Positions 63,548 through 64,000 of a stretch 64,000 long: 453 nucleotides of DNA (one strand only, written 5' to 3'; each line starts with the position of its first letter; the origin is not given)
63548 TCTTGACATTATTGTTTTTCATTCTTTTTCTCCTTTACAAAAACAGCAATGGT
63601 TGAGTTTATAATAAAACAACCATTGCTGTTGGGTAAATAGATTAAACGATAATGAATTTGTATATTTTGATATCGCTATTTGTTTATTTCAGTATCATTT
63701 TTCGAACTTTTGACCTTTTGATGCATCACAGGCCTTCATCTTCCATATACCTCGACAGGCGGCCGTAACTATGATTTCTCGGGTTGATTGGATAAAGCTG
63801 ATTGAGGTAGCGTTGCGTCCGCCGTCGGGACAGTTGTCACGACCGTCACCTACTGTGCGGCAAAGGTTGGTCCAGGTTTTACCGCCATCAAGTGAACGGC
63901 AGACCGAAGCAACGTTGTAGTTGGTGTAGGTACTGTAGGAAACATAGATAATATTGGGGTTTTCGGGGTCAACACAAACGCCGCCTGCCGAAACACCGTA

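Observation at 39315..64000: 25-kb single-strand glycan-utilisation locus with no ATPase and no regulator in the window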

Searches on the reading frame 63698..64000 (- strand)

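Call 6: search_protein_families(library=pfam, proteins=[window:63698-64000:-], max_evalue=1)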
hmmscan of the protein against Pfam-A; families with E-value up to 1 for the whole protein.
seq(101 aa): 3 families
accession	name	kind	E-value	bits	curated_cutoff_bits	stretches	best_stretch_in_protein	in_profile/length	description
PF19108.5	DUF5795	-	0.11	13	27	1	50-83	32-65/74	Family of unknown function (DUF5795)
PF15203.11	TMEM95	-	0.12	12.5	27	1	68-98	79-109/151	TMEM95 family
PF02012.26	BNR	-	0.23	12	27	1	36-44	3-11/12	BNR/Asp-box repeat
